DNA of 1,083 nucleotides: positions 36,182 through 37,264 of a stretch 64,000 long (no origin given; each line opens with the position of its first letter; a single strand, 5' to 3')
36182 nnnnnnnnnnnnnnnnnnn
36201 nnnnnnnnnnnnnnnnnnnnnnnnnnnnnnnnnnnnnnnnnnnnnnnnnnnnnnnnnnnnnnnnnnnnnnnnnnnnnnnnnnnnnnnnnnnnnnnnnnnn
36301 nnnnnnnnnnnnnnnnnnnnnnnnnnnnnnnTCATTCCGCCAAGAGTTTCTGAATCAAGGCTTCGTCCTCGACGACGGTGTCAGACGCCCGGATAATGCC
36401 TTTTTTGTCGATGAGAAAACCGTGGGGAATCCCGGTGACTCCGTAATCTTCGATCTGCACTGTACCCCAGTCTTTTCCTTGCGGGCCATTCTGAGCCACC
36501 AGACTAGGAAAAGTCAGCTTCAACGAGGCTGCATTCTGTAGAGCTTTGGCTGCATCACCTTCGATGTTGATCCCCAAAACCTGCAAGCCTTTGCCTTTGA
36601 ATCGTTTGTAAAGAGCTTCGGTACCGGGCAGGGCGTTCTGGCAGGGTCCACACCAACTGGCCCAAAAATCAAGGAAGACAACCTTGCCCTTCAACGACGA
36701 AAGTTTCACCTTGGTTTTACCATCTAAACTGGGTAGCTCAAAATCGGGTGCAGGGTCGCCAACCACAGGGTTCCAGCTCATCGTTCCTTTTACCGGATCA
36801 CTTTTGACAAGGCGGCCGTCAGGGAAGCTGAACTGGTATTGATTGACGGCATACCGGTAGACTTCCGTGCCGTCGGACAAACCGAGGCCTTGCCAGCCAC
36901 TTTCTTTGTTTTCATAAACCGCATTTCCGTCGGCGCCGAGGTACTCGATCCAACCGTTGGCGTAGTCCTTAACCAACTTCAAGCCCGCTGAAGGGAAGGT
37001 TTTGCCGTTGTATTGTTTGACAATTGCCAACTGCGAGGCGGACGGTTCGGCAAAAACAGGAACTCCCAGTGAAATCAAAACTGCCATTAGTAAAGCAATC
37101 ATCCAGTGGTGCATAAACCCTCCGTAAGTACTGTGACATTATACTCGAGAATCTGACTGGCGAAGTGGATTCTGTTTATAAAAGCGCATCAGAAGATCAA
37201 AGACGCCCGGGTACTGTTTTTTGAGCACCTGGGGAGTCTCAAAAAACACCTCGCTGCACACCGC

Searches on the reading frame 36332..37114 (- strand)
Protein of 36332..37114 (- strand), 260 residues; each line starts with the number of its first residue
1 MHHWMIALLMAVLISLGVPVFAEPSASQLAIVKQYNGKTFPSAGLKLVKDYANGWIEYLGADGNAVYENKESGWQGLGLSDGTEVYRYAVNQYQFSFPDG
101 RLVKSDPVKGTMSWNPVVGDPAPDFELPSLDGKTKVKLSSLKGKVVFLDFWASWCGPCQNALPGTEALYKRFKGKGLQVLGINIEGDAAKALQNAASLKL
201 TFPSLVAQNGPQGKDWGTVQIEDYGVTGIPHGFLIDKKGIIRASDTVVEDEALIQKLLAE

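Call 24: search_protein_families(library=pfam, proteins=[window:36332-37114:-], max_evalue=0.0001)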
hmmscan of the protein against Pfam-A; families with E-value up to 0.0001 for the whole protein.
window:36332-37114:- (260 aa): 5 families
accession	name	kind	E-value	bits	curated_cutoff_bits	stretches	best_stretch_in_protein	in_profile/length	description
PF00578.27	AhpC-TSA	-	2.6e-25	89.2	26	1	118-243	1-123/124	AhpC/TSA family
PF08534.16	Redoxin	-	3.3e-24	85.8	26.6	1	118-250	2-137/148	Redoxin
PF13905.12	Thioredoxin_8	-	4.6e-11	43.3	27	1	143-240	1-93/94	Thioredoxin-like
PF00085.26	Thioredoxin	-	1.2e-08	35.4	23.5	1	143-205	18-76/103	Thioredoxin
PF00255.25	GSHPx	-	1.7e-05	24.8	27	1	126-182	5-59/108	Glutathione peroxidase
